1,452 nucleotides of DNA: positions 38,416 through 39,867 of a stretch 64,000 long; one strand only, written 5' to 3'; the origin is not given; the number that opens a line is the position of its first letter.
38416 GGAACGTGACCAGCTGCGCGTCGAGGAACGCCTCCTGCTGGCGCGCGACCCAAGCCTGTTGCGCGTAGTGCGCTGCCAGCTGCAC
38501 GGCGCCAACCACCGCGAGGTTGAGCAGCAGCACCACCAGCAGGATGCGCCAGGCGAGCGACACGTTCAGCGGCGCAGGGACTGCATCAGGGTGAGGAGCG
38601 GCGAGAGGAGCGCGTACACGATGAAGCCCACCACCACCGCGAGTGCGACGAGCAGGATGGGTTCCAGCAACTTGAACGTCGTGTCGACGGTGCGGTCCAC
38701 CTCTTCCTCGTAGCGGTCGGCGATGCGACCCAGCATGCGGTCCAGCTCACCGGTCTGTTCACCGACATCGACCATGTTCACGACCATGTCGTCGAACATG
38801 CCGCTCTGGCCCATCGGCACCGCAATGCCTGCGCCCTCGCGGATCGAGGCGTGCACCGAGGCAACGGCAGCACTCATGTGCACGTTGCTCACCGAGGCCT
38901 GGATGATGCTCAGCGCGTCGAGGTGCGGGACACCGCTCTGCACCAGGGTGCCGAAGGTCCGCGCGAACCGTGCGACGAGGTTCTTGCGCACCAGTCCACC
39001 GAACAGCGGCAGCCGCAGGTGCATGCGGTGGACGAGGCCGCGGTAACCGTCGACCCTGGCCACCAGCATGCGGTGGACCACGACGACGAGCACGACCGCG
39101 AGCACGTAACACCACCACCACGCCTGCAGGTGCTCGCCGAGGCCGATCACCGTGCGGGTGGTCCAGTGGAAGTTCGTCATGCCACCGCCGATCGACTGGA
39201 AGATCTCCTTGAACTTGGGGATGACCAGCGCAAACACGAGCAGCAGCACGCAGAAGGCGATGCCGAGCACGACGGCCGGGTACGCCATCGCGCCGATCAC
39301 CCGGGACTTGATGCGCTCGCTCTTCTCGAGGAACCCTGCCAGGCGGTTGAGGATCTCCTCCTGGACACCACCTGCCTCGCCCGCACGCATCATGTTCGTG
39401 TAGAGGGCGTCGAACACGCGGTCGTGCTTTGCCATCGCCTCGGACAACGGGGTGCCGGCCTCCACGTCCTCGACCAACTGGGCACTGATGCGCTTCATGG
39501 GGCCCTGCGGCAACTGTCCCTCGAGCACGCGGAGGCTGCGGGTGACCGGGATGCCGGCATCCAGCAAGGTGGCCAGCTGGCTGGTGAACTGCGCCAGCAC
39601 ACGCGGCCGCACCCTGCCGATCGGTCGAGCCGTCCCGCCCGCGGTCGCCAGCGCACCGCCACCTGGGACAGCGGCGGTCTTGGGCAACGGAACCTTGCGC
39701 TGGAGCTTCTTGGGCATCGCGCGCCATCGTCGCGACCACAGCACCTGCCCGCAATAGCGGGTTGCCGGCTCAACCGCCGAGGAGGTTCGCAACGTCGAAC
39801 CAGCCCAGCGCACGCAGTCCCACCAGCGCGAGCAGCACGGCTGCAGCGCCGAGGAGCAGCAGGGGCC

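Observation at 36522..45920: Tightly coupled chain: giant Hanks kinase / lipoprotein / PP2C / orphan GspF-PilC platform / HAMP histidine kinase / small membrane protein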

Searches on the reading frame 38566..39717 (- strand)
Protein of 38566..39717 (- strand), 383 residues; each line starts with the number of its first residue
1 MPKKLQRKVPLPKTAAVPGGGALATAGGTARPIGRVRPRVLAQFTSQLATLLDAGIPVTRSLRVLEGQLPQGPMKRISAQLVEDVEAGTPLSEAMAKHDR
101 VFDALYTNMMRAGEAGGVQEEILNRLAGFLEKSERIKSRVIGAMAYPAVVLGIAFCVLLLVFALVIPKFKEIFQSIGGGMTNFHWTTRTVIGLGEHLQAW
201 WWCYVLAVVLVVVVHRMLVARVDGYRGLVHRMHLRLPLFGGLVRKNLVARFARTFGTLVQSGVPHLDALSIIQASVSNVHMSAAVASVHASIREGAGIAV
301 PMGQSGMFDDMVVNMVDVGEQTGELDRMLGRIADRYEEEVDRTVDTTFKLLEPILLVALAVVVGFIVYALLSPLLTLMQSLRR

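Call 6: search_protein_families(library=pfam, proteins=[window:38569-39717:-], max_evalue=0.01)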
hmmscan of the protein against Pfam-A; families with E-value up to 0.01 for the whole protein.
window:38569-39717:- (383 aa): 1 family
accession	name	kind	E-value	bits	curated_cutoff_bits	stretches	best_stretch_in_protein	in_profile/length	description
PF00482.28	T2SSF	-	7.4e-59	197.6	25.2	2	44-167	1-125/125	Type II secretion system (T2SS), protein F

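Call 9: search_protein_families(library=ncbifam, proteins=[window:38569-39717:-], max_evalue=0.01)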
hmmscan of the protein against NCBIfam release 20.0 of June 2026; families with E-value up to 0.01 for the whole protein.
window:38569-39717:- (383 aa): 6 families
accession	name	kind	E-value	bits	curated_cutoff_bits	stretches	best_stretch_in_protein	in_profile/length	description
TIGR02120.1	GspF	equivalog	2.7e-98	329.9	424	1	29-379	53-399/401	type II secretion system inner membrane protein GspF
NF052606.1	T4PiliAsmPilCMyx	equivalog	2.7e-88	296.6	700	1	36-380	77-417/419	type IV pilus assembly protein PilC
NF052607.1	T4PiliAsmPilCThrm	equivalog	1.3e-80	271.5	700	1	41-381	68-404/406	type IV pilus assembly protein PilC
NF047826.1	T3SSXpsF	equivalog_domain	1e-75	255.1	650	1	39-379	66-402/405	type II secretion system protein XpsF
NF007861.0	PRK10573.1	equivalog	6e-67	226.4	401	1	39-379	59-396/401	protein transport protein HofC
NF041012.2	T4P_ComGB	equivalog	4.3e-37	128.2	240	1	42-379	4-332/332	competence type IV pilus assembly protein ComGB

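Call 11: find_encoding_contigs(protein=window:38566-39717:-, flank=10000, max_places=6)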
Protein window:38566-39717:- (383 aa): 6 contigs read that carry it; 6 places shown.
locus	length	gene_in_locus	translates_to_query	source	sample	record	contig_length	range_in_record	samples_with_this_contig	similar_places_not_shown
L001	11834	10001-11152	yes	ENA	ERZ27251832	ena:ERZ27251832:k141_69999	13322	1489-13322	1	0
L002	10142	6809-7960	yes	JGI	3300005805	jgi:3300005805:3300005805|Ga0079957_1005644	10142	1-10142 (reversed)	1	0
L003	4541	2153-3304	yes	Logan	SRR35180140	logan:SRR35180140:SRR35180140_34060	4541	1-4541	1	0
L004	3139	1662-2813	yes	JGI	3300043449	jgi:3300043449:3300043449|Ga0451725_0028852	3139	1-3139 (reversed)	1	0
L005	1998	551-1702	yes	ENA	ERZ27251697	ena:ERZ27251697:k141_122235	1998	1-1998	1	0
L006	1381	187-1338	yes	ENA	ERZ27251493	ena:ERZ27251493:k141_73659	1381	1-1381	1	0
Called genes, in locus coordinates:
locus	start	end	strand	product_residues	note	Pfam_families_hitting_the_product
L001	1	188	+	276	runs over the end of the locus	PF05721:PhyH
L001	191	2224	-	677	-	PF00270:DEAD, PF04851:ResIII, PF22527:DEXQc_Suv3, PF00271:Helicase_C (weak), PF08148:DSHCT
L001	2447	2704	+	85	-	-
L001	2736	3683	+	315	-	-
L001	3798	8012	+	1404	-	PF00069:Pkinase, PF07714:PK_Tyr_Ser-Thr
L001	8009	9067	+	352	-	-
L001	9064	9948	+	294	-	PF00481:PP2C (faint), PF13672:PP2C_2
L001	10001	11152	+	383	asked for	PF00482:T2SSF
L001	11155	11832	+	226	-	?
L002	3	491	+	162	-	?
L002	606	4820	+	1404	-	PF00069:Pkinase, PF07714:PK_Tyr_Ser-Thr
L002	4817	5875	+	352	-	-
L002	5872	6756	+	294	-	PF00481:PP2C (faint), PF13672:PP2C_2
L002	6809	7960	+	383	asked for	PF00482:T2SSF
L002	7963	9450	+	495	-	PF00672:HAMP, PF00512:HisKA, PF02518:HATPase_c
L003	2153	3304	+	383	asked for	PF00482:T2SSF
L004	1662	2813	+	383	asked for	PF00482:T2SSF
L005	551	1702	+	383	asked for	PF00482:T2SSF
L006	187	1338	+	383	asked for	PF00482:T2SSF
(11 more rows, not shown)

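Call 12: find_homologous_proteins(query=window:38566-39717:-, max_evalue=1e-20)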
Query window:38566-39717:- (383 aa): 3929 proteins with E <= 1e-20 among 8000 candidates; the best 120 are listed.
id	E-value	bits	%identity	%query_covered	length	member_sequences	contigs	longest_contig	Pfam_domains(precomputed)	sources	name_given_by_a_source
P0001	6.7e-245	830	100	100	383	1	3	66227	PF00482.29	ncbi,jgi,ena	ncbi:MAG: hypothetical protein RL148_1155 [Planctomycetota bacterium]|jgi:type IV pilus assembly pro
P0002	1.7e-227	773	96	100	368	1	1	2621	PF00482.29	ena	-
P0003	5.9e-225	764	92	100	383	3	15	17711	PF00482.29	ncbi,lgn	-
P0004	1.6e-224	763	92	100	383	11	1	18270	PF00482.29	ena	-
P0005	1.0e-175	602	73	100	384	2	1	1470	PF00482.29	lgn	-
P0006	2.5e-174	598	71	100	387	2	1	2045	PF00482.29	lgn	-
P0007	8.3e-174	596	70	100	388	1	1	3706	PF00482.29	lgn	-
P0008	2.3e-172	591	72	100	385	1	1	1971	PF00482.29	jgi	jgi:type IV pilus assembly protein PilC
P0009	2.7e-172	591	73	100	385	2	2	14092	PF00482.29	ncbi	-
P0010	1.2e-171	589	69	100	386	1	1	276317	PF00482.29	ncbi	-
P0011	1.9e-171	588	70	99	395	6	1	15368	PF00482.29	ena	-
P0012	2.3e-171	588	71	100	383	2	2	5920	PF00482.29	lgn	-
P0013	2.9e-171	588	71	99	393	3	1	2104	PF00482.29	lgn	-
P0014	3.2e-171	588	70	100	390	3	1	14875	PF00482.29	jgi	jgi:type IV pilus assembly protein PilC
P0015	8.4e-171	586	71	100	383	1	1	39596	PF00482.29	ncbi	-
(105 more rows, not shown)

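Call 15: find_related_loci(query=A1, collection=genome_contigs, flank=10000)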
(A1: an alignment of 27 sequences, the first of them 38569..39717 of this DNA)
Query A1 (383 aa) in genome_contigs; peptide patterns used: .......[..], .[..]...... (x = any residue, [..] = any of these).
599 stretches matched a pattern (row limit reached: there are more); 507 encode a relative of the query (tblastn E <= 1e-3); the best 80 are kept; 80 distinct loci.
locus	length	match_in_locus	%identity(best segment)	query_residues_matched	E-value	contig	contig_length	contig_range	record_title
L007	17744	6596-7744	70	1-383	6e-178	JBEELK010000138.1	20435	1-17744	MAG: Planctomycetota bacterium isolate columbiariver1_2019_sw_WHONDRS-S19S_0075_B_bin.68 scaffold_291446, whole genome s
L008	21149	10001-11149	70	1-383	4e-176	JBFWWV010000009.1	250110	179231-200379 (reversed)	MAG: Planctomycetota bacterium isolate CA_2019_TPBS_125 NODE_428_length_250110_cov_14.629415_TPBS, whole genome shotgun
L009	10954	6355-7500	70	1-381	4e-174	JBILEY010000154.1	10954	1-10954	MAG: Planctomycetota bacterium isolate ME2016-07-29_3300044622_group7_bin193 Rohwer_bin1783_scaffold_6743_c1, whole geno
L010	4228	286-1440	67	1-383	4e-179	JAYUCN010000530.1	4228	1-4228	MAG: Planctomycetota bacterium isolate GFS_6982 GFS_6982_529, whole genome shotgun sequence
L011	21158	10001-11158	68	1-383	2e-168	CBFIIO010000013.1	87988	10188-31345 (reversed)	MAG: Planctomycetota bacterium isolate Co_bin_869_indstr genome assembly, contig: Co_bin_869_indstr_c13, whole genome sh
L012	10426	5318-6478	67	1-383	2e-167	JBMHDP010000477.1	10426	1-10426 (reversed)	MAG: Planctomycetota bacterium isolate xHP1_bin.172 c_000000000477, whole genome shotgun sequence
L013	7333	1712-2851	69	1-381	5e-166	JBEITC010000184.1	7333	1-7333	MAG: Planctomycetota bacterium isolate Sample-108-S8-bin-105 Sample_108_S8-bin_105-k141_691618, whole genome shotgun seq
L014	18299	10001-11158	67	1-383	4e-165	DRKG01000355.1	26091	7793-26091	MAG TPA_asm: bacterium isolate HyVt-435 HyVt-435_k145_576981, whole genome shotgun sequence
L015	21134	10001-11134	69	1-381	2e-163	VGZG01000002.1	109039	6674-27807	MAG: Planctomycetota bacterium isolate K_Offshore_80m_m1_186 K_Offshore_80m_m1_186_Ga0194132_10000265, whole genome shot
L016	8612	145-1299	65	1-383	4e-163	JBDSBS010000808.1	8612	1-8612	MAG: Planctomycetota bacterium isolate cluster1_bin.139 k127_15750964, whole genome shotgun sequence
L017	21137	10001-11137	67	1-383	1e-161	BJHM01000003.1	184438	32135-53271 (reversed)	Planctomycetota bacterium LBMAG_Planctomycetes_hypo.bin1_CL500-15 DNA, sequence03, whole genome shotgun sequence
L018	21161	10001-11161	66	1-383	2e-160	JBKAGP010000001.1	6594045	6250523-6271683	MAG: Planctomycetota bacterium isolate Ske_MAG13 Ske_MAG13_0001, whole genome shotgun sequence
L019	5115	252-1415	68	1-383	6e-163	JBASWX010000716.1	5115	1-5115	MAG: Planctomycetota bacterium isolate MFD03231_ilm_asm_bin1 k127_171959, whole genome shotgun sequence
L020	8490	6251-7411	66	1-383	6e-159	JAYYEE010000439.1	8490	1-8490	MAG: Planctomycetota bacterium isolate XS_MAG54 XS_MAG54_0439, whole genome shotgun sequence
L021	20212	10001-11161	66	1-383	1e-158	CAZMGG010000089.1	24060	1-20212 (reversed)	MAG TPA_asm: uncultured candidatus Brocadiaceae bacterium isolate SRP239054_co1_40 genome assembly, contig: NODE_1377_le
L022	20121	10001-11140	64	1-381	2e-154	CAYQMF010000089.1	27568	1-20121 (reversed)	MAG TPA_asm: uncultured candidatus Brocadiaceae bacterium isolate SRP237561_co1_290 genome assembly, contig: NODE_2610_l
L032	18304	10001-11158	68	1-383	5e-171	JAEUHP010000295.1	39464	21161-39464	MAG: Planctomycetota bacterium isolate new MAG-20 k141_440643, whole genome shotgun sequence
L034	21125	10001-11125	50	1-381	3e-111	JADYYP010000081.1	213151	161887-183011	MAG: Planctomycetota bacterium isolate SJ533 c_000001835070, whole genome shotgun sequence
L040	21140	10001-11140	50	1-378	1e-109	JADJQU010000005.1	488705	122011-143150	MAG: Planctomycetota bacterium isolate Fred_18-Q3-R57-64_MAXAC.309 tig00006191-10-4873340, whole genome shotgun sequence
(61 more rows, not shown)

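Call 20: search_protein_families(library=pfam, proteins=[L034:12785-14011:+, L040:12839-14077:+, L040:5497-7197:+, L040:3784-5199:+, L034:5374-7188:+, L034:3675-5393:+, L022:6931-8166:+, L022:8279-9916:+, L018:5072-7942:+, L018:7929-9146:+], max_evalue=0.001)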
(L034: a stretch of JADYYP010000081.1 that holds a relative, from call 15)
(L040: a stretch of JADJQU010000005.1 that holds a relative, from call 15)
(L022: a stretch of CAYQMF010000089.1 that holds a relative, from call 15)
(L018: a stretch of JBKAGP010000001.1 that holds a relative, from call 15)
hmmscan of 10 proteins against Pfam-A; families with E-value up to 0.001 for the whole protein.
L034:12785-14011:+ (409 aa): 2 families
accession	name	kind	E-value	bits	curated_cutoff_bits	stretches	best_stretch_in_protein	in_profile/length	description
PF01595.25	CNNM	-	5e-27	95.2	28.4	1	10-178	2-180/181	Cyclin M transmembrane N-terminal domain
PF03471.22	CorC_HlyC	-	2.6e-18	66.3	27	1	326-401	2-79/81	Transporter associated domain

L040:12839-14077:+ (413 aa): 3 families
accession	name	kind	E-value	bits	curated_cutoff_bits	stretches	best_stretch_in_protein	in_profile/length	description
PF01595.25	CNNM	-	3.6e-22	79.3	28.4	1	8-178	1-181/181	Cyclin M transmembrane N-terminal domain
PF03471.22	CorC_HlyC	-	1.9e-15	57.1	27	1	326-398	3-77/81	Transporter associated domain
PF00571.33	CBS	-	6.7e-06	26.8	24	0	260-309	7-56/57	CBS domain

L040:5497-7197:+ (567 aa): 6 families
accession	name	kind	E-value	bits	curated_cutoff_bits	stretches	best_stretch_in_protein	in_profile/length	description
PF00437.27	T2SSE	-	2e-132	441.8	24.9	1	165-550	2-370/370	Type II/IV secretion system protein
PF05157.20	MshEN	-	3.4e-16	59.4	23.1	1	58-145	2-89/90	MshEN domain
PF13401.12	AAA_22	-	0.0002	22.1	27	1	304-342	4-44/130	AAA domain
PF25199.1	nSTAND_NTPase5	-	0.00027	21.2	34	1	303-344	39-81/145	Novel STAND NTPase 5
PF13191.12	AAA_16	-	0.0003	21.8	32.6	0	302-353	22-64/167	AAA ATPase domain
PF00004.35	AAA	-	0.00082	20.3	21.2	0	308-390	1-73/131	ATPase family associated with various cellular activities (AAA)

L040:3784-5199:+ (472 aa): 2 families
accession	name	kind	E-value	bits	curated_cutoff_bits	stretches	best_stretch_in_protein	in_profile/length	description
PF07610.17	DUF1573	-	9e-17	61.4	26.1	1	108-213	6-98/98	Protein of unknown function (DUF1573)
PF22544.2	HYDIN_VesB_CFA65-like_Ig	-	3e-06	27.8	25.5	1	105-206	5-94/100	HYDIN/CFA65/VesB-like, Ig-like domain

L034:5374-7188:+ (605 aa): 5 families
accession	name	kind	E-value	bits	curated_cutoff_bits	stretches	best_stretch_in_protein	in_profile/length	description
PF00437.27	T2SSE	-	6.7e-132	440.1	24.9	1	212-596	2-370/370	Type II/IV secretion system protein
PF05157.20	MshEN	-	1.2e-16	60.9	23.1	1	111-197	1-88/90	MshEN domain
PF13191.12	AAA_16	-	4.4e-05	24.5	32.6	1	350-439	23-103/167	AAA ATPase domain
PF25199.1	nSTAND_NTPase5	-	6.3e-05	23.3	34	1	351-392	40-82/145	Novel STAND NTPase 5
PF13401.12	AAA_22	-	0.00017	22.4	27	1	351-390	4-43/130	AAA domain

L034:3675-5393:+ (573 aa): 2 families
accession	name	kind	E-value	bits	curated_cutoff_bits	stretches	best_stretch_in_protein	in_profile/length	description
PF07610.17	DUF1573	-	1.2e-15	57.7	26.1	1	208-317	2-98/98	Protein of unknown function (DUF1573)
PF22544.2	HYDIN_VesB_CFA65-like_Ig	-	7e-08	33.1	25.5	1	205-257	1-55/100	HYDIN/CFA65/VesB-like, Ig-like domain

L022:6931-8166:+ (412 aa): 0 families

L022:8279-9916:+ (546 aa): 1 family
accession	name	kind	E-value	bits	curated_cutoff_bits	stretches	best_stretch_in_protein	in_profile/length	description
PF13472.12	Lipase_GDSL_2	-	4.4e-08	34.3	32.9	1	79-154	1-77/178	GDSL-like Lipase/Acylhydrolase family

L018:5072-7942:+ (957 aa): 3 families
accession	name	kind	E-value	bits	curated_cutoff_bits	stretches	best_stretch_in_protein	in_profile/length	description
PF03176.21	MMPL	-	9.3e-09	35.1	20.5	1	397-635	78-320/333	MMPL family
PF02460.24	Patched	-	1.8e-08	34.7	23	1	471-611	16-153/156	Patched SSD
PF12349.14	Sterol-sensing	-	2.9e-08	34.2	22.3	0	853-941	45-133/153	Sterol-sensing domain of SREBP cleavage-activation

L018:7929-9146:+ (406 aa): 9 families
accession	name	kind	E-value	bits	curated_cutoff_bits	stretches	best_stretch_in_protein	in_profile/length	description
PF01494.25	FAD_binding_3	-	9.4e-28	97.9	22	1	4-339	1-339/349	FAD binding domain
PF04820.20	Trp_halogenase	-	9.3e-11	41.7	21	1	101-323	153-360/458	Tryptophan halogenase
PF01266.30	DAO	-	2.7e-09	37.5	27.9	1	6-38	1-33/353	FAD dependent oxidoreductase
PF07992.20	Pyr_redox_2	-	6.4e-07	29.5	26.1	1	6-40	2-37/291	Pyridine nucleotide-disulphide oxidoreductase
PF05834.18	Lycopene_cycl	-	5.3e-06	26.2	23.4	0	6-34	1-31/380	Lycopene cyclase protein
PF00890.30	FAD_binding_2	-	6.8e-06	26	20.4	0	6-36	1-31/414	FAD binding domain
PF12831.13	FAD_oxidored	-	3.5e-05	23.7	27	1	6-163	1-143/416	FAD dependent oxidoreductase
PF13450.12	NAD_binding_8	-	0.00018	22.2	21.9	1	9-37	1-29/68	NAD(P)-binding Rossmann-like domain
PF00070.33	Pyr_redox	-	0.00041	21.3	22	0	7-44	2-42/82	Pyridine nucleotide-disulphide oxidoreductase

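Call 25: search_protein_families(library=pfam, proteins=[L040:7229-8275:+, L040:8290-9972:+, L040:13711-14496:+, L040:14499-15050:+, L040:15172-15636:+, L040:211-3765:+], max_evalue=0.001)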
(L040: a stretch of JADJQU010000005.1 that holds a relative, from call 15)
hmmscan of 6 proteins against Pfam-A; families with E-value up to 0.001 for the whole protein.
L040:7229-8275:+ (349 aa): 6 families
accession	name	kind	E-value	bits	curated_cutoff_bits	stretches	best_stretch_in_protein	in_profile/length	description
PF00437.27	T2SSE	-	1.8e-50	172.1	24.9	1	3-270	12-279/370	Type II/IV secretion system protein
PF13401.12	AAA_22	-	5.6e-06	27.1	27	1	122-161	4-42/130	AAA domain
PF25199.1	nSTAND_NTPase5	-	6.5e-05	23.2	34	1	120-164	38-82/145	Novel STAND NTPase 5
PF13191.12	AAA_16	-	0.00015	22.7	32.6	1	121-165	23-63/167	AAA ATPase domain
PF13604.12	AAA_30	-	0.00017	21.8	27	1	114-150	9-45/191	AAA domain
PF10412.15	TrwB_AAD_bind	-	0.00033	20.1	20.5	1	126-156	18-48/387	Type IV secretion-system coupling protein DNA-binding domain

L040:8290-9972:+ (561 aa): 8 families
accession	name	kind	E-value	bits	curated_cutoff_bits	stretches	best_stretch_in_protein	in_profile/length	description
PF00437.27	T2SSE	-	3.9e-134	447.4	24.9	1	175-558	3-370/370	Type II/IV secretion system protein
PF05157.20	MshEN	-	1.2e-16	60.9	23.1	1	68-153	2-88/90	MshEN domain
PF13476.12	AAA_23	-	0.00021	22.4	27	1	312-334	17-39/201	AAA domain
PF13191.12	AAA_16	-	0.00023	22.1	32.6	0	313-401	24-103/167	AAA ATPase domain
PF01580.24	FtsK_SpoIIIE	-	0.00043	20.2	24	1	294-336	20-61/221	FtsK/SpoIIIE family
PF25199.1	nSTAND_NTPase5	-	0.00047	20.4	34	1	307-351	34-79/145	Novel STAND NTPase 5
PF02492.25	cobW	-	0.0007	19.7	20.7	0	316-350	2-37/180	CobW/HypB/UreG, nucleotide-binding domain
PF13555.12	AAA_29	-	0.00089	19.4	27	0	312-334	20-42/61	P-loop containing region of AAA domain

L040:13711-14496:+ (262 aa): 1 family
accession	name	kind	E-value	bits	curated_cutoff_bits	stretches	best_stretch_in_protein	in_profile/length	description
PF01595.25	CNNM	-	8.7e-23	81.4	28.4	1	133-248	1-116/181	Cyclin M transmembrane N-terminal domain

L040:14499-15050:+ (184 aa): 1 family
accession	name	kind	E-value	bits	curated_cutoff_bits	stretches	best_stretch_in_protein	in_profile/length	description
PF00571.33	CBS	-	1.3e-12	48.3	24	1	130-178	7-56/57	CBS domain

L040:15172-15636:+ (155 aa): 0 families

L040:211-3765:+ (1185 aa): 0 families
